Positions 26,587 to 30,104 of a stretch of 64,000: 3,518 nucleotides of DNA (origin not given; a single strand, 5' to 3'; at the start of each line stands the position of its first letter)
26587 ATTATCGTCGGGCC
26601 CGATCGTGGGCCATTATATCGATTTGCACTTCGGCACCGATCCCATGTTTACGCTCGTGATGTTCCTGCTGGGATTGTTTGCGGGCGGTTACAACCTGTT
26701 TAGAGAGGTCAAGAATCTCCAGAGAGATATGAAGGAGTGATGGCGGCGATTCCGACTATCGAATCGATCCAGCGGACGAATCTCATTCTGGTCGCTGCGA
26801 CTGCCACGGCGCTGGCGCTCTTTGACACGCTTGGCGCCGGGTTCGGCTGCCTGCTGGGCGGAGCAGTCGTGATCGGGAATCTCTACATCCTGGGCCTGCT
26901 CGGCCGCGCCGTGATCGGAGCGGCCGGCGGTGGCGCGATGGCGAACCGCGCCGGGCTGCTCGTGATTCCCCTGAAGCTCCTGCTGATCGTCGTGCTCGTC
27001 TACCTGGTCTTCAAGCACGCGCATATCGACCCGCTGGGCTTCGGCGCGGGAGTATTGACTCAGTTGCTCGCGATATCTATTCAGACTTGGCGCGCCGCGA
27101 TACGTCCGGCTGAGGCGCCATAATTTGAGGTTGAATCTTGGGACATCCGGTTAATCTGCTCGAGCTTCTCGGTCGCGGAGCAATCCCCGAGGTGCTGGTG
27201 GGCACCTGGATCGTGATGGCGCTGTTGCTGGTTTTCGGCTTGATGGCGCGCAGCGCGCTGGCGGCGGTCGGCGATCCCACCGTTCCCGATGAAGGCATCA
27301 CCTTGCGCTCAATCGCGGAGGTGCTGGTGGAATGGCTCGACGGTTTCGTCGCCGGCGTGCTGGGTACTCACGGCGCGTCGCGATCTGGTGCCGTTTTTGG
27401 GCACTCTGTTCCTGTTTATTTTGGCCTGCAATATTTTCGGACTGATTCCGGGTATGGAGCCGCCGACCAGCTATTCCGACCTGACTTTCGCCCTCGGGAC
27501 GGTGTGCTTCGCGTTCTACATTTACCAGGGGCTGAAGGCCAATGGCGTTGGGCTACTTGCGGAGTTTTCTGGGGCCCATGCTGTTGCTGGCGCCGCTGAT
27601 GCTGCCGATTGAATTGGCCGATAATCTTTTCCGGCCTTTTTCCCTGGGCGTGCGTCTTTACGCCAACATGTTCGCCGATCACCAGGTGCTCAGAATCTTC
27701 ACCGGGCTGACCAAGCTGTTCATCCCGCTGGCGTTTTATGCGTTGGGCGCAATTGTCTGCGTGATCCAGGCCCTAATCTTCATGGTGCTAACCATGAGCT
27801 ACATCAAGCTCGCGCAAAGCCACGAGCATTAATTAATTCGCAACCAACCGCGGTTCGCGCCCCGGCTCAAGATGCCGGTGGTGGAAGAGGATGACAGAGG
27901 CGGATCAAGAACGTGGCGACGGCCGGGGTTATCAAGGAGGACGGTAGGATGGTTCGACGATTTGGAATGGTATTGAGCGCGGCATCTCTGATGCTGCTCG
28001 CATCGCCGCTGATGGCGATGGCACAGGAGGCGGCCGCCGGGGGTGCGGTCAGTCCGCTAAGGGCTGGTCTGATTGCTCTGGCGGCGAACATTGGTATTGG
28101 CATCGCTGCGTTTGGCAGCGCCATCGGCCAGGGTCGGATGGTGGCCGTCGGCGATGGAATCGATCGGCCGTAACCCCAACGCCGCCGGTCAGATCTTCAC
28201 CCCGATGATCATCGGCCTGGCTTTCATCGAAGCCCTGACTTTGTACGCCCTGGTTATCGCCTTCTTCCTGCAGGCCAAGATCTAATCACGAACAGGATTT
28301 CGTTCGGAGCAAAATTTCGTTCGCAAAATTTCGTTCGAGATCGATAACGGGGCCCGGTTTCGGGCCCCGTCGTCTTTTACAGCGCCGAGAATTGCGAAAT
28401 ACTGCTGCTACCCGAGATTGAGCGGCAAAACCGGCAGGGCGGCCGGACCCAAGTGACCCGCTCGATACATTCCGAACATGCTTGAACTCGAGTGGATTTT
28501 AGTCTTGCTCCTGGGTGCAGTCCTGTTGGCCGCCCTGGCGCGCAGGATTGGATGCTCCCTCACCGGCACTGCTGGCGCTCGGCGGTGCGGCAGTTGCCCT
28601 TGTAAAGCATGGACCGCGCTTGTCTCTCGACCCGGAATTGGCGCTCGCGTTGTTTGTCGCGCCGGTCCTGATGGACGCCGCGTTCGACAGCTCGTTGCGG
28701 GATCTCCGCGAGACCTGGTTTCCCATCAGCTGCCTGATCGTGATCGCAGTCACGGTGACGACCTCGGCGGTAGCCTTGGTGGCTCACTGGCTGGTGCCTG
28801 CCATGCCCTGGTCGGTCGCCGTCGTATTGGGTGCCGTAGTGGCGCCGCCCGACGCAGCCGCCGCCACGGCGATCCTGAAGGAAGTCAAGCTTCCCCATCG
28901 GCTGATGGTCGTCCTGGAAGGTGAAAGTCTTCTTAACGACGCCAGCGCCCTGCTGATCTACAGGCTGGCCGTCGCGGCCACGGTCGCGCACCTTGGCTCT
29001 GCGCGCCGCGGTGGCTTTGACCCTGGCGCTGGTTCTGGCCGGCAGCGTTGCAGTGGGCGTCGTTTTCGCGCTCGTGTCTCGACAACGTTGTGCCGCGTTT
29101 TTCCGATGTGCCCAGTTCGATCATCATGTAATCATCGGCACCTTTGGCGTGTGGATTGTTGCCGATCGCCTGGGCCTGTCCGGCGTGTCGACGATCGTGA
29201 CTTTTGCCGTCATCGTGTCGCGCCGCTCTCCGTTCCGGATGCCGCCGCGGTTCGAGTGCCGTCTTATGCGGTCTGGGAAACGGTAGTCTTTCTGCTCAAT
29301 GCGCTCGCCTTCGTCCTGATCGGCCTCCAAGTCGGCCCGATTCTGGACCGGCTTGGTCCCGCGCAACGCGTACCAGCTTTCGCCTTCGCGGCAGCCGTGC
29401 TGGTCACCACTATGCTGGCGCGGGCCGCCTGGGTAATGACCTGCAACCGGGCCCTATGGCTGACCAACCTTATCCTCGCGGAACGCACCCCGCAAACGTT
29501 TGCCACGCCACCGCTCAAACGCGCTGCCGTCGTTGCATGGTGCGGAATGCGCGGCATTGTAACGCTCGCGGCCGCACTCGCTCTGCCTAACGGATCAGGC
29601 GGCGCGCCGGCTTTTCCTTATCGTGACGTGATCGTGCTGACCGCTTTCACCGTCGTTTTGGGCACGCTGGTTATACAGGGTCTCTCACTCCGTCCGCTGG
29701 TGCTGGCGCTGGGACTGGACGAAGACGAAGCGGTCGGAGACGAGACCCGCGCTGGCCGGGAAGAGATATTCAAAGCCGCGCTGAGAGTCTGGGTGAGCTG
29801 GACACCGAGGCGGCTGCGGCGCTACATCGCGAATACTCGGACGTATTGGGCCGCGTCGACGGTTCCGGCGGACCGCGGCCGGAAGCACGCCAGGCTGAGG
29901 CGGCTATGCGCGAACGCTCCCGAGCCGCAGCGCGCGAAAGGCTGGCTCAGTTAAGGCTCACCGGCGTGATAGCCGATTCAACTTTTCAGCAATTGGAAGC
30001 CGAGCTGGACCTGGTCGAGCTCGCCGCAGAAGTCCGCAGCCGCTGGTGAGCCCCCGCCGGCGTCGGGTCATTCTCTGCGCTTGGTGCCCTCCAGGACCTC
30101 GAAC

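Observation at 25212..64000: About 40 single-base frameshifts concentrated in 16.8-64 kb, including essential genes; distribution argues for uneven assembly polishing rather than genome decay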

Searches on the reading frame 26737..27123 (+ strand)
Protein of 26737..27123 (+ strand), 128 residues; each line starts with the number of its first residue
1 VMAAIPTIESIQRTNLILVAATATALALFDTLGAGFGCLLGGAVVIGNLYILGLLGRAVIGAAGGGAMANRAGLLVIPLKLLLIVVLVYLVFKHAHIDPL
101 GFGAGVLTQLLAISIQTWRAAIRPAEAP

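Call 5: search_protein_families(library=pfam, proteins=[window:26737-27123:+], max_evalue=0.01)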
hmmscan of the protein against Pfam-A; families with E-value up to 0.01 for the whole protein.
window:26737-27123:+ (128 aa): 1 family
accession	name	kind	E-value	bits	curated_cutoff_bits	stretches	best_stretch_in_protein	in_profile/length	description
PF03899.21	ATP-synt_I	-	1.2e-05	26.1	25.1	1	11-106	2-98/99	ATP synthase I chain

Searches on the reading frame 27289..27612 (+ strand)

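Call 5: search_protein_families(library=pfam, proteins=[window:27289-27612:+], max_evalue=0.01)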
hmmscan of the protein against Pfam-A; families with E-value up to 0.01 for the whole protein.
window:27289-27612:+ (107 aa): 1 family
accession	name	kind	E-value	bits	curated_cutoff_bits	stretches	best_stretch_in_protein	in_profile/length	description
PF00119.25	ATP-synt_A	-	2.3e-13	51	33.9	1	30-93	55-119/217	ATP synthase A chain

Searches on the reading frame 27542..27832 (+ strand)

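Call 5: search_protein_families(library=pfam, proteins=[window:27542-27832:+], max_evalue=0.01)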
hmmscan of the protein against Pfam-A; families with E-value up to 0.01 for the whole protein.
window:27542-27832:+ (96 aa): 1 family
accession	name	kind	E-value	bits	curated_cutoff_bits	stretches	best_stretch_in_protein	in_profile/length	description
PF00119.25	ATP-synt_A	-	7.5e-21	75.4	33.9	1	4-89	114-217/217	ATP synthase A chain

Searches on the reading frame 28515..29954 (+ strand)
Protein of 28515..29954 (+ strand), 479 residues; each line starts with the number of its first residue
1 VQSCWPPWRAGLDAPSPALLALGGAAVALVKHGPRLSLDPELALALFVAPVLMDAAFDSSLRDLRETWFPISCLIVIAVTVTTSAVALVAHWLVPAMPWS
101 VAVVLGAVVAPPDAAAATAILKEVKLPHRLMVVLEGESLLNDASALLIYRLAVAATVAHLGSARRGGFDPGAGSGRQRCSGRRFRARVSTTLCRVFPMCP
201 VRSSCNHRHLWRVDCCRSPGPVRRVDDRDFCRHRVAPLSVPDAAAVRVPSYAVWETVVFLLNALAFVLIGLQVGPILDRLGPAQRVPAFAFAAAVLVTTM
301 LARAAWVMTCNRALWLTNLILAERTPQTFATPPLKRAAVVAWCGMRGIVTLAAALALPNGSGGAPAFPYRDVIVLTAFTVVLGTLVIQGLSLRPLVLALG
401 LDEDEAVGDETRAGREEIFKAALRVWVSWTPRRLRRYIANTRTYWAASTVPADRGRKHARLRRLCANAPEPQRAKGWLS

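Call 5: search_protein_families(library=pfam, proteins=[window:28515-29954:+], max_evalue=0.01)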
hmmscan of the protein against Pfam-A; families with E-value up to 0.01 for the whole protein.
window:28515-29954:+ (479 aa): 1 family
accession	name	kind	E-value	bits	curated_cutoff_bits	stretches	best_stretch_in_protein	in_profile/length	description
PF00999.27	Na_H_Exchanger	-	8.4e-32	110.9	26.2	2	20-156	22-161/375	Sodium/hydrogen exchanger, transmembrane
